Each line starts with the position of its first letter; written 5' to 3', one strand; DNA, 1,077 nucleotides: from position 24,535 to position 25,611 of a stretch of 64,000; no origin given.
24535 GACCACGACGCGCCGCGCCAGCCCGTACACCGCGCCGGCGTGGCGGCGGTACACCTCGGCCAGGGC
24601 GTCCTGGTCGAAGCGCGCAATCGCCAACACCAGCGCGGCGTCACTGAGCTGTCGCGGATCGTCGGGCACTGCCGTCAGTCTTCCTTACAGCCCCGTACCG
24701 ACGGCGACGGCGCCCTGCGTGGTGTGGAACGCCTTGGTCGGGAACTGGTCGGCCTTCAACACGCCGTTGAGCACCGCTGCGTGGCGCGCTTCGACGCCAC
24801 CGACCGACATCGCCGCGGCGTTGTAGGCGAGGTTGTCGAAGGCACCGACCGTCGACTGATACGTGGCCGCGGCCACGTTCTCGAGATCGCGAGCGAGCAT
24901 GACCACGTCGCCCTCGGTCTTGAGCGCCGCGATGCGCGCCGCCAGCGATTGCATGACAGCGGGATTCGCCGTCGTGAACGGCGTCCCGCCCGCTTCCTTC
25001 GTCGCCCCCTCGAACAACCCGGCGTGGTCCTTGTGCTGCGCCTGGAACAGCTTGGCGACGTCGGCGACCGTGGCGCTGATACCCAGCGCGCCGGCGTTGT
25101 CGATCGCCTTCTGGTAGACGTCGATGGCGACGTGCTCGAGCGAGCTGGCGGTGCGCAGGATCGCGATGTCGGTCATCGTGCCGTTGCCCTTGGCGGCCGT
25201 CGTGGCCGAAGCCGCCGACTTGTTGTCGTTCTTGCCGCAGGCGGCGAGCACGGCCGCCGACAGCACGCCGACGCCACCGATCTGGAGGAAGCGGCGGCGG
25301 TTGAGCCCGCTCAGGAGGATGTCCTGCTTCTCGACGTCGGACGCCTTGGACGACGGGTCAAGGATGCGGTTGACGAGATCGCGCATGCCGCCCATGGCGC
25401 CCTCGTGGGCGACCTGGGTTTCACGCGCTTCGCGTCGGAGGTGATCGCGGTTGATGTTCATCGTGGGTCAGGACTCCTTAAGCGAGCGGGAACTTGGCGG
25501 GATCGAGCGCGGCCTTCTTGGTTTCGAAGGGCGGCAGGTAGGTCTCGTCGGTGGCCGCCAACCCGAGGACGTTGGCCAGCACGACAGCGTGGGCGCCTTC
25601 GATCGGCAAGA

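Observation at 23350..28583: Eight tightly packed co-directional genes join a mycothiol-amidase module to a cupredoxin / ferritin-like / ECF-sigma module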

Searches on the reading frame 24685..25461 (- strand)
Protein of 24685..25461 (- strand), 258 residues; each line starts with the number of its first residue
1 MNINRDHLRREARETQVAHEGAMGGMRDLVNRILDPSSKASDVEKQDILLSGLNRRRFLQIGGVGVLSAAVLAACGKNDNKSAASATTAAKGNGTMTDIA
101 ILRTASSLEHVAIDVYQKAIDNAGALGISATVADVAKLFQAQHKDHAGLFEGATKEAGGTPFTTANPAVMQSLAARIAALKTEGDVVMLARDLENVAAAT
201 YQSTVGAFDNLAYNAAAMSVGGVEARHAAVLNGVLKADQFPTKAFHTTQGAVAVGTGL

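Call 5: search_protein_families(library=pfam, proteins=[window:24685-25461:-], max_evalue=0.01)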
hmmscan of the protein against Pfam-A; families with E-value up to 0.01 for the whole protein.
window:24685-25461:- (258 aa): 2 families
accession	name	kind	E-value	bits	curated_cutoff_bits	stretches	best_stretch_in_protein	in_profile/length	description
PF13668.12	Ferritin_2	-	4.5e-20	72.6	24.7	1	97-236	1-137/138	Ferritin-like domain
PF22412.1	TerS_C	-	0.0092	16.6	27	0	134-183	22-71/79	Phage G20C small terminase C-terminal domain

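Call 6: search_protein_families(library=ncbifam, proteins=[window:24685-25461:-], max_evalue=0.01)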
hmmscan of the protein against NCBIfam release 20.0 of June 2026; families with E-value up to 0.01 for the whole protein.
window:24685-25461:- (258 aa): 1 family
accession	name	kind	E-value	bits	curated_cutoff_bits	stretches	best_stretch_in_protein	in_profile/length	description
TIGR02811.1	formate_TAT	hypoth_equivalog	0.0037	17.6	48.45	1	51-89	7-45/66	formate dehydrogenase region TAT target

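Call 10: find_homologous_proteins(query=window:24685-25461:-, max_evalue=0.00001)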
Query window:24685-25461:- (258 aa): 879 proteins with E <= 0.00001 among 7700 candidates; the best 120 are listed.
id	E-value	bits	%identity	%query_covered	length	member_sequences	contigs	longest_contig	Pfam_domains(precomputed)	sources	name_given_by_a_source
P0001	9.1e-154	528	98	100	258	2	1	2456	PF13668.13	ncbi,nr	ncbi:MAG TPA: ferritin-like domain-containing protein [Acidimicrobiales bacterium]|nr:ferritin-like 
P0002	6.0e-135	467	86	100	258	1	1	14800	PF13668.13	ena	-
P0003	4.8e-134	464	87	100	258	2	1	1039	PF13668.13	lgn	-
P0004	5.7e-134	463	87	100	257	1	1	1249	PF13668.13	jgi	-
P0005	7.3e-133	460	86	100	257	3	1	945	PF13668.13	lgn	-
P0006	9.8e-129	446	84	100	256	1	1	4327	PF13668.13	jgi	jgi:hypothetical protein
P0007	3.6e-125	435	81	100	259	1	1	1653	PF13668.13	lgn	-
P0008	2.3e-124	432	82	100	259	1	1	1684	PF13668.13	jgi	-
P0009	3.7e-124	431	81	100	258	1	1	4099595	PF13668.13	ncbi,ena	-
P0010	7.0e-124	430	81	100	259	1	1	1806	PF13668.13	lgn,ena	-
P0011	9.6e-124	430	80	100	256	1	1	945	PF13668.13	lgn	-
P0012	1.4e-123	429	81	100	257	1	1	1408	PF13668.13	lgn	-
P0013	2.6e-123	428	81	100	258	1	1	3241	PF13668.13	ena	-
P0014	5.0e-123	428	80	100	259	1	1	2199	PF13668.13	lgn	-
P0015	6.5e-123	427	80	100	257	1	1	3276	PF13668.13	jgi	-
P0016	4.7e-122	424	81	100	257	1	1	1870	PF13668.13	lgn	-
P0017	9.8e-121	420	80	100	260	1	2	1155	PF13668.13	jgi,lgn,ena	jgi:hypothetical protein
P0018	2.3e-120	419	80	100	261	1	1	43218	PF13668.13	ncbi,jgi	ncbi:MAG: hypothetical protein QOJ00_669 [Actinomycetota bacterium]|jgi:hypothetical protein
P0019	4.9e-119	414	78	100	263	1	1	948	PF13668.13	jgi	-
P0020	4.6e-117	408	76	100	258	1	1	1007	PF13668.13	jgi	jgi:hypothetical protein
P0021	5.7e-117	408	79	99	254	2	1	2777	PF13668.13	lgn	-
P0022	3.1e-116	405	77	100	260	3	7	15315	PF13668.13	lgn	-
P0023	4.0e-116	405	78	100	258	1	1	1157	PF13668.13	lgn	-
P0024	9.0e-116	404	77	100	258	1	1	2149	PF13668.13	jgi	jgi:hypothetical protein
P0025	5.0e-115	401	78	100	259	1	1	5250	PF13668.13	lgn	-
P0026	1.2e-114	400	75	100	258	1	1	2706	PF13668.13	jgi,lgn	jgi:hypothetical protein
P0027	1.4e-113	397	74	100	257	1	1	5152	PF13668.13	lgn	-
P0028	4.2e-113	395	75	100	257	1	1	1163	PF13668.13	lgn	-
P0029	7.9e-113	394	75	100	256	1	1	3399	PF13668.13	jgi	jgi:hypothetical protein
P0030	5.4e-112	391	72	100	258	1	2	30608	PF13668.13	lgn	-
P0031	3.6e-111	389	74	100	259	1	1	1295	PF13668.13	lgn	-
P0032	5.6e-111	388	75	100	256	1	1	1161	PF13668.13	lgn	-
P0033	9.6e-111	387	74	100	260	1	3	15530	PF13668.13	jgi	jgi:hypothetical protein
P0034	6.5e-108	378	82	91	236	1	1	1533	PF13668.13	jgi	jgi:hypothetical protein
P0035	8.8e-108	378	71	100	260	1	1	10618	PF13668.13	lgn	-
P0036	1.3e-106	374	73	100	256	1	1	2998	PF13668.13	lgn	-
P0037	2.8e-104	366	78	91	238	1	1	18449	PF13668.13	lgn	-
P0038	5.7e-101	355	74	100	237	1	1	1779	PF13668.13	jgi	jgi:hypothetical protein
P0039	1.8e-100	354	70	95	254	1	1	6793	PF13668.13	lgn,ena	-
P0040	2.0e-100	354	71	100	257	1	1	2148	PF13668.13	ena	-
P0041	1.0e-99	351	69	100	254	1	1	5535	PF13668.13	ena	-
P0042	2.0e-96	341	71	100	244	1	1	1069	PF13668.13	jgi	-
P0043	1.4e-91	325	66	98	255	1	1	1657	PF13668.13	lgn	-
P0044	3.2e-90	320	65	100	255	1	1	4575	PF13668.13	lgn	-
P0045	2.2e-89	318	65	100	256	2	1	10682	PF13668.13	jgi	-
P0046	1.4e-87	312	63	99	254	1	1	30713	PF13668.13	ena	-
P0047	5.3e-78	280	58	100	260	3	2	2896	PF13668.13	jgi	-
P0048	1.2e-76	276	58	100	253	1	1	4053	PF13668.13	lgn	-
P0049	3.8e-76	274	59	100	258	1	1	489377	PF13668.13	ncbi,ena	-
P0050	9.9e-76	273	58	100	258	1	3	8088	PF13668.13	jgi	jgi:hypothetical protein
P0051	1.2e-75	273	58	100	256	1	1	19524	PF13668.13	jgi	-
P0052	2.8e-75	271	57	100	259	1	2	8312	PF13668.13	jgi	jgi:hypothetical protein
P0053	2.6e-74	268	57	100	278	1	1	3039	PF13668.13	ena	-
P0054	3.4e-74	268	56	100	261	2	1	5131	PF13668.13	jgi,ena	jgi:hypothetical protein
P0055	4.8e-74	267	59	100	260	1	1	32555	PF13668.13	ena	-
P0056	4.7e-73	264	56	100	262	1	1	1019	PF13668.13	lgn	-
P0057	6.9e-73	264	57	100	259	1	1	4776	PF13668.13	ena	-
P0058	3.8e-72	261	56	100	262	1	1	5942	PF13668.13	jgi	jgi:hypothetical protein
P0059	4.3e-72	261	57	100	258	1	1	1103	PF13668.13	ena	-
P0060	5.6e-72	261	56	100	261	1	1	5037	PF13668.13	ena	-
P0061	7.2e-72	260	55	100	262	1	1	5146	PF13668.13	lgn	-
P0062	7.9e-72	260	55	100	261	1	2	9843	PF13668.13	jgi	-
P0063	8.9e-72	260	55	100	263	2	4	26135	PF13668.13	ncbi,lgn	ncbi:MAG: ferritin-like domain-containing protein [Actinomycetota bacterium]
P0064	9.2e-72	260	57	100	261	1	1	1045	PF13668.13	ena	-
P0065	9.6e-72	260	56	100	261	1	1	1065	PF13668.13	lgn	-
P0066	1.3e-71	259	57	100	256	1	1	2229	PF13668.13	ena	-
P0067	1.8e-71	259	55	100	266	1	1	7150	PF13668.13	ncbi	-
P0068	2.2e-71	259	55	100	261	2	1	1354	PF13668.13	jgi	jgi:hypothetical protein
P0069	2.2e-71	259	55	100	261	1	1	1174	PF13668.13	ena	-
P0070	2.3e-71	259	56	100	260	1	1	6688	PF13668.13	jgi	jgi:hypothetical protein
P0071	2.7e-71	258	56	100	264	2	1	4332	PF13668.13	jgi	jgi:hypothetical protein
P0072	3.6e-71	258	55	100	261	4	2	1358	PF13668.13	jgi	jgi:hypothetical protein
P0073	4.7e-71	258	55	100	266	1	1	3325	PF13668.13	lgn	-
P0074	4.8e-71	258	56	100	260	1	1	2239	PF13668.13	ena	-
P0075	5.9e-71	257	55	100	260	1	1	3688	PF13668.13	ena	-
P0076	6.0e-71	257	56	100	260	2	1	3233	PF13668.13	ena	-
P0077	6.0e-71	257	56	100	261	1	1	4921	PF13668.13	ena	-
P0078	6.3e-71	257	56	100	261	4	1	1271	PF13668.13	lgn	-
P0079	7.7e-71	257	57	100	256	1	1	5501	PF13668.13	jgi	jgi:rubrerythrin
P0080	8.6e-71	257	55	100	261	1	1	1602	PF13668.13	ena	-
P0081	8.8e-71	257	57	100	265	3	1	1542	PF13668.13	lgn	-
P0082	1.1e-70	256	56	100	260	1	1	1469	PF13668.13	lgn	-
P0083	1.3e-70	256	57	100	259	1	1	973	PF13668.13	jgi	-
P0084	1.5e-70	256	55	100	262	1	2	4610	PF13668.13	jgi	jgi:hypothetical protein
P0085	1.7e-70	256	55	100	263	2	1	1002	PF13668.13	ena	-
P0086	4.3e-70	254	56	100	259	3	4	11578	PF13668.13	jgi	jgi:hypothetical protein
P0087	6.1e-70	254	55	100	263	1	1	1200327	PF13668.13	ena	-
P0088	7.5e-70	254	55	100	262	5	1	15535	PF13668.13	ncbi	-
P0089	7.6e-70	254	55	100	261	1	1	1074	PF13668.13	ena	-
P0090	9.0e-70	253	56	100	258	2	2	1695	PF13668.13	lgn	-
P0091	1.0e-69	253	54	100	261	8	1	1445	PF13668.13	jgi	jgi:hypothetical protein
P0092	1.6e-69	253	55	100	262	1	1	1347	PF13668.13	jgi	jgi:hypothetical protein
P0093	2.0e-69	252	55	100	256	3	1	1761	PF13668.13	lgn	-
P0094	2.0e-69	252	54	100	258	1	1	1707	PF13668.13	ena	-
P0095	2.0e-69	252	56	100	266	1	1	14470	PF13668.13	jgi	jgi:hypothetical protein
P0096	2.6e-69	252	55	100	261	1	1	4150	PF13668.13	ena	-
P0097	2.9e-69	252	55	100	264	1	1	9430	PF13668.13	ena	-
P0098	3.5e-69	251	54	100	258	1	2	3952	PF13668.13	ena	-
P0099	3.8e-69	251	55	100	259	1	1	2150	PF13668.13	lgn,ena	-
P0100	4.3e-69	251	55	100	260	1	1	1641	PF13668.13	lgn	-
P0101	4.8e-69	251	55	100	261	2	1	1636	PF13668.13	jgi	jgi:hypothetical protein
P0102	1.0e-68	250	54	100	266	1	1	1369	PF13668.13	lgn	-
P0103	1.7e-68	249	54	100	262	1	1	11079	PF13668.13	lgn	-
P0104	2.0e-68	249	54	100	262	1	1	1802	PF13668.13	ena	-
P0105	2.5e-68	249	55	100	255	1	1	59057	PF13668.13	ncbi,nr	ncbi:MAG TPA: ferritin-like domain-containing protein [Acidimicrobiales bacterium]|nr:ferritin-like 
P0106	2.6e-68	249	54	100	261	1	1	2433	PF13668.13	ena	-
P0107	3.0e-68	248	53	100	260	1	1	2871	PF13668.13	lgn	-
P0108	3.5e-68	248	53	100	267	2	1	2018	PF13668.13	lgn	-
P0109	4.0e-68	248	53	100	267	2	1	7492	PF13668.13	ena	-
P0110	4.2e-68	248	52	100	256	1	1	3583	PF13668.13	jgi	jgi:rubrerythrin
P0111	5.1e-68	248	53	100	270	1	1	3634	PF13668.13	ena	-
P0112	1.0e-67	247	55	100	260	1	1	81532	PF13668.13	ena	-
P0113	1.6e-67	246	53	100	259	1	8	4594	PF13668.13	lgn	-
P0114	1.6e-67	246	54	100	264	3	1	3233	PF13668.13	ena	-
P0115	2.0e-67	246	52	100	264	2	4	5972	PF13668.13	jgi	jgi:hypothetical protein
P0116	2.5e-67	245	53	100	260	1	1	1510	PF13668.13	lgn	-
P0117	3.5e-67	245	53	100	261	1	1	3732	PF13668.13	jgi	jgi:hypothetical protein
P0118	3.9e-67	245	54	100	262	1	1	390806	PF13668.13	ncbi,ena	-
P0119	4.1e-67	245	52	100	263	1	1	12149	PF13668.13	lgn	-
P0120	4.2e-67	245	55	100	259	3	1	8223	PF13668.13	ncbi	-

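Call 21: find_related_loci(query=A1, collection=genome_contigs, flank=8000)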
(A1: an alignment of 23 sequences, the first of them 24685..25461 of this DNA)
Query A1 (258 aa) in genome_contigs; peptide patterns used: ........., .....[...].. (x = any residue, [..] = any of these).
151 stretches matched a pattern; 61 encode a relative of the query (tblastn E <= 1e-3); 61 distinct loci.
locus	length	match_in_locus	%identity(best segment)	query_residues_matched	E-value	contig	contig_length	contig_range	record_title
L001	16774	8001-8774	81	1-258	2e-133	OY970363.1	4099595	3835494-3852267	MAG: uncultured Actinomycetes bacterium isolate MFD04212.bin.c.7 genome assembly, chromosome: 1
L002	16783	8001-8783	80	1-258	2e-133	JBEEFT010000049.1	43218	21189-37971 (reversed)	MAG: Actinomycetota bacterium isolate BP_95 scaffold_1678926, whole genome shotgun sequence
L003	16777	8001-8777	76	1-258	2e-126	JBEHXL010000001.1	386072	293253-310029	MAG: Actinomycetota bacterium isolate ES1.bin.66 NODE_28_length_386072_cov_17.628316, whole genome shotgun sequence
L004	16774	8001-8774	59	1-258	4e-82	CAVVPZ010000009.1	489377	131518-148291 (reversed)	MAG: uncultured Actinomycetes bacterium isolate MFD02581.bin.2.207 genome assembly, contig: contig_53447, whole genome s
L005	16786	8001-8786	54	1-258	4e-79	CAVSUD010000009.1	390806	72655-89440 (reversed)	MAG: uncultured Actinomycetes bacterium isolate MFD02581.bin.2.97 genome assembly, contig: contig_17883, whole genome sh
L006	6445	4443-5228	55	1-258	2e-76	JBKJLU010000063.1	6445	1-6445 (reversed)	MAG: Acidimicrobiales bacterium isolate ant_bin.298 k117_315292, whole genome shotgun sequence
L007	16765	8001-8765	55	1-258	4e-76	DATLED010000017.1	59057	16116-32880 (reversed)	MAG TPA_asm: Acidimicrobiales bacterium isolate SMAG_U14367 k141_5356807, whole genome shotgun sequence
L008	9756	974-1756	54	1-258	5e-75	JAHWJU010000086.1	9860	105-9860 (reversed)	MAG: Actinomycetota bacterium isolate 0711_bin5 NODE_935_length_9860_cov_147.965120, whole genome shotgun sequence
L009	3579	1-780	53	3-258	9e-74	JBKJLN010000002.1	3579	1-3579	MAG: Acidimicrobiales bacterium isolate ant_bin.289 k117_103072, whole genome shotgun sequence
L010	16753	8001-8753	52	9-258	6e-73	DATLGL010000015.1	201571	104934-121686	MAG TPA_asm: Acidimicrobiales bacterium isolate SMAG_U13613 k141_140465, whole genome shotgun sequence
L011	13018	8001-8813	48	1-258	4e-71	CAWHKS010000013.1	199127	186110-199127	MAG: uncultured Acidimicrobiales bacterium isolate MFD02840.bin.2.184 genome assembly, contig: contig_21515, whole genom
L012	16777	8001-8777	55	1-258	6e-70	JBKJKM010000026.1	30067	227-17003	MAG: Acidimicrobiales bacterium isolate ant_bin.242 k117_6074825, whole genome shotgun sequence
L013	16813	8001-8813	48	1-258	2e-70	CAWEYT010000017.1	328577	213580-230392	MAG: uncultured Acidimicrobiales bacterium isolate MFD00962.bin.2.262 genome assembly, contig: contig_4707, whole genome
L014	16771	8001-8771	49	2-258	4e-67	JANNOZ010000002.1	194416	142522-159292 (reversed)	MAG: Actinomycetes bacterium isolate SOY_34_metabat_262 SOY_34_k141_205836, whole genome shotgun sequence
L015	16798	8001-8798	49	2-258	8e-67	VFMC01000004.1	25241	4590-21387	MAG: Acidimicrobiaceae bacterium isolate X1_MaxBin.047 scaffold_1142, whole genome shotgun sequence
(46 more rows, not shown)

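Call 27: find_encoding_contigs(protein=P0002, flank=8000, max_places=3)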
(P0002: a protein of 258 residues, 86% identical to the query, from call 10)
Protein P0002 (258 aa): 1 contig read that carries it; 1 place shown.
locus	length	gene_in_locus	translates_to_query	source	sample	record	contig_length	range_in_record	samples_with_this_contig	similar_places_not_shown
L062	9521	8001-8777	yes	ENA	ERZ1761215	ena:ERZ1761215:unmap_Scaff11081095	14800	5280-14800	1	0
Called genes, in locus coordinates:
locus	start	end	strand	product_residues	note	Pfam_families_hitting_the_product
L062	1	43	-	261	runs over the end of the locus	PF13622:4HBT_3, PF20789:4HBT_3C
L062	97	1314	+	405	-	PF02771:Acyl-CoA_dh_N, PF02770:Acyl-CoA_dh_M, PF00441:Acyl-CoA_dh_1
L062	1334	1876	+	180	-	-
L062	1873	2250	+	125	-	PF05103:DivIVA (weak)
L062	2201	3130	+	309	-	PF02585:PIG-L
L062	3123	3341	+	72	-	PF02036:SCP2 (weak)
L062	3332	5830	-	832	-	PF12704:MacB_PCD (faint), PF02687:FtsX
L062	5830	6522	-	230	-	PF00005:ABC_tran, PF13304:AAA_21 (faint)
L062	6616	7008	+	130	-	PF03779:SPW (weak)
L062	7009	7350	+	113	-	PF13473:Cupredoxin_1, PF00127:Copper-bind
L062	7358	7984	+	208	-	PF13668:Ferritin_2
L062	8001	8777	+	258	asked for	PF13668:Ferritin_2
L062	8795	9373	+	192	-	PF04542:Sigma70_r2, PF07638:Sigma70_ECF (weak), PF08281:Sigma70_r4_2, PF04545:Sigma70_r4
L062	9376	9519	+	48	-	?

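Call 28: find_encoding_contigs(protein=P0001, flank=8000, max_places=3)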
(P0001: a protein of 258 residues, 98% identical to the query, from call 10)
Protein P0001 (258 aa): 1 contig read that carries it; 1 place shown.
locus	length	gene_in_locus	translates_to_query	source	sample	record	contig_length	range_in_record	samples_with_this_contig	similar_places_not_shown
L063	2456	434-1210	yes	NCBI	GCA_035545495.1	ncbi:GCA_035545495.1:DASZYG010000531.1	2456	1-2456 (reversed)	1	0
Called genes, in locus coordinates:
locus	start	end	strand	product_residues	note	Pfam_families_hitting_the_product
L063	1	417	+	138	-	PF13668:Ferritin_2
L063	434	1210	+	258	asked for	PF13668:Ferritin_2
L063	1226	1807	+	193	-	PF04542:Sigma70_r2, PF07638:Sigma70_ECF (weak), PF08281:Sigma70_r4_2, PF04545:Sigma70_r4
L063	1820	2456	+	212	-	PF13490:zf-HC2, PF22618:RskA_N (weak), PF10099:RskA_C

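Call 36: search_solved_structures(query=A1, max_evalue=1, show_alignments=2)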
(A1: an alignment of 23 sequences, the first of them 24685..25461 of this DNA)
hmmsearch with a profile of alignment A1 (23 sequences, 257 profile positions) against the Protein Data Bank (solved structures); distinct sequences matched with E-value up to 1: 2.
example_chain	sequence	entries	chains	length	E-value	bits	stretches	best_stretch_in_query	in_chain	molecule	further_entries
8pjx_A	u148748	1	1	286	0.13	15.2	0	63-86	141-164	SAKe6FR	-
3vxb_A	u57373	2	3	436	0.44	13.4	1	53-90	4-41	Putative sugar-binding lipoprotein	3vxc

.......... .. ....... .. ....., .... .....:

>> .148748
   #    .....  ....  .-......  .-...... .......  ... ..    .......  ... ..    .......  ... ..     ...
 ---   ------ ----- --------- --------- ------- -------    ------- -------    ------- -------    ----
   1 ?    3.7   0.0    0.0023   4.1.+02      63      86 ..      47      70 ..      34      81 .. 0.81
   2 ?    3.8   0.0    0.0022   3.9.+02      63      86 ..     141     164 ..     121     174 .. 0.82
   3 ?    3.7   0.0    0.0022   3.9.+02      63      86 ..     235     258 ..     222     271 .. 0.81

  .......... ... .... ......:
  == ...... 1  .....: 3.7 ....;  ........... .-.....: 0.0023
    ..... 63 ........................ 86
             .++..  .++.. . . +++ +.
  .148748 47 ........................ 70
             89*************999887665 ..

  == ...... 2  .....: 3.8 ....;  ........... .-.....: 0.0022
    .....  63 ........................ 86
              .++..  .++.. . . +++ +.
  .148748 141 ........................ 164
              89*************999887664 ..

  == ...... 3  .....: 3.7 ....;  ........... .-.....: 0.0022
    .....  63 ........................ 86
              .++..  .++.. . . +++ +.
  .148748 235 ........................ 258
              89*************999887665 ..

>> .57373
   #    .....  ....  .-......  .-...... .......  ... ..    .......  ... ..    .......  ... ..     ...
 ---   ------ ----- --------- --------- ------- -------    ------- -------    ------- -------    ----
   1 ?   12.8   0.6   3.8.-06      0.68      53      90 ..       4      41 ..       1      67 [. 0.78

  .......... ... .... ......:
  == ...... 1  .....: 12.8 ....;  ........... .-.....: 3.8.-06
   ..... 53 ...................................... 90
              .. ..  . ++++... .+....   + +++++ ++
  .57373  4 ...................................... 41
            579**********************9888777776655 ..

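Call 45: predict_structure(alignment_id=A1)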
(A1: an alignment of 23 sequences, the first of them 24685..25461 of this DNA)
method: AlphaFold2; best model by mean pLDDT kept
length: 258 residues; sequences in the alignment: 23
mean_pLDDT: 66.9   pTM: 0.62
mean pLDDT of the five models: 66.9, 65.7, 59.1, 57.7, 53.4
residues with pLDDT >= 90: 10; 70-90: 143; 50-70: 28; < 50: 77
segments of 3 or more residues with pLDDT < 50: 1-5, 7-9, 11-16, 18-27, 44-92
pLDDT, mean of each block of 10 residues (from residue 1): 45 44 48 54 49 33 29 28 29 74 89 87 81 82 89 89 83 81 85 86 80 79 83 78 63 73
secondary structure, 60 per line:
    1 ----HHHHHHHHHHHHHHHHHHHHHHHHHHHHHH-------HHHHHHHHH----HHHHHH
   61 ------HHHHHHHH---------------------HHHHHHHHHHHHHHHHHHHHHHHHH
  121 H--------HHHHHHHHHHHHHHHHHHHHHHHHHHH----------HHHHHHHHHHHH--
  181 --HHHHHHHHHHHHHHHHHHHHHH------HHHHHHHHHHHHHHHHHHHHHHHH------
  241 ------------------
elements in order: H5-34 H42-50 H55-60 H67-74 H96-121 H130-156 H167-178 H183-204 H211-234

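Call 48: fold_search(model_id=the predicted structure, library=pdb)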
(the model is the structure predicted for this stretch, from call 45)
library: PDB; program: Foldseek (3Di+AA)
matches with E <= 10: 516; with E <= 0.001: 0
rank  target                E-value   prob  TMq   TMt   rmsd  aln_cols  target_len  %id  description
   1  8w9k_C                6.7e-03  1.00  0.46  0.43   3.0       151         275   17  Structure of apo RvY_06210 (released 2024-09-11)
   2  8w9k_B                1.0e-02  1.00  0.43  0.41   5.3       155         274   17  Structure of apo RvY_06210 (released 2024-09-11)
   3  8w9k_A                1.6e-02  1.00  0.46  0.43   3.0       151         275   17  Structure of apo RvY_06210 (released 2024-09-11)
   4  8w9k_D                1.9e-02  1.00  0.45  0.43   3.3       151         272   17  Structure of apo RvY_06210 (released 2024-09-11)
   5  3bt5                  2.1e-02  1.00  0.47  0.77   3.1       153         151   15  Crystal structure of DUF305 fragment from Deinococcus radiodurans (released 2008-01-15)
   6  8w1d                  2.8e-02  1.00  0.45  0.76   3.4       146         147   21  CRYSTAL STRUCTURE OF DPS-LIKE PROTEIN PA4880 FROM PSEUDOMONAS AERUGINOSA (DIMERIC FORM) (released 2024-05-29)
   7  8wai_A                2.8e-02  1.00  0.44  0.41   5.3       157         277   17  Structure of RvY_06210 at 1.45 angstrom resolution (released 2024-09-11)
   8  8w1e_G                3.0e-02  1.00  0.43  0.63   5.1       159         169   18  Crystal Structure of DPS-like protein PA4880 from Pseudomonas aeruginosa (dodecamer) (released 2024-05-29)
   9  8w1e_D                3.3e-02  1.00  0.44  0.65   4.6       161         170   17  Crystal Structure of DPS-like protein PA4880 from Pseudomonas aeruginosa (dodecamer) (released 2024-05-29)
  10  8w1e_F                4.0e-02  1.00  0.44  0.65   4.5       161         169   17  Crystal Structure of DPS-like protein PA4880 from Pseudomonas aeruginosa (dodecamer) (released 2024-05-29)
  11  8kce                  4.1e-02  1.00  0.42  0.40   3.4       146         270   19  Structure of RvY_06210 at 1.05 angstrom resolution (released 2024-08-07)
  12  8w1e_C                4.5e-02  1.00  0.44  0.66   4.2       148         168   21  Crystal Structure of DPS-like protein PA4880 from Pseudomonas aeruginosa (dodecamer) (released 2024-05-29)
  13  8w1e_A                4.5e-02  1.00  0.43  0.63   5.1       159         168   18  Crystal Structure of DPS-like protein PA4880 from Pseudomonas aeruginosa (dodecamer) (released 2024-05-29)
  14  9qq5_E                4.9e-02  1.00  0.46  0.83   2.5       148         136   21  Mini-bacterioferritin from Candidatus Methanoperedens species BLZ2 in a partially oxidized state (released 2026-04-01)
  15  1nf6_O                5.2e-02  1.00  0.45  0.67   9.8       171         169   16  X-ray structure of the Desulfovibrio desulfuricans bacterioferritin: the diiron site in different catalytic states ("c (released 2003-04-01)
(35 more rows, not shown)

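Call 64: search_protein_families(library=pfam, proteins=[L015:6320-7132:+, L062:6616-7008:+], max_evalue=0.01)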
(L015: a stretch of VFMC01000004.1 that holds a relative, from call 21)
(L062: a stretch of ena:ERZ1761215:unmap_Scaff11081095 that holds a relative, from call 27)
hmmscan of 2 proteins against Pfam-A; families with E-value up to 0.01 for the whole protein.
L015:6320-7132:+ (270 aa): 2 families
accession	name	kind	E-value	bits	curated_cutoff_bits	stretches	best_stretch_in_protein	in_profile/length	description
PF00127.26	Copper-bind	-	1.2e-07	32.5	21.2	1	191-270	5-99/99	Copper binding proteins, plastocyanin/azurin family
PF13473.12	Cupredoxin_1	-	2.9e-07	30.9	27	1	178-269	16-104/104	Cupredoxin-like domain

L062:6616-7008:+ (130 aa): 1 family
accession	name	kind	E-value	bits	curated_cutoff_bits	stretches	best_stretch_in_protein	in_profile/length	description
PF03779.20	SPW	-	3.2e-07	31.2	31.5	1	69-119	2-50/93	SPW repeat domain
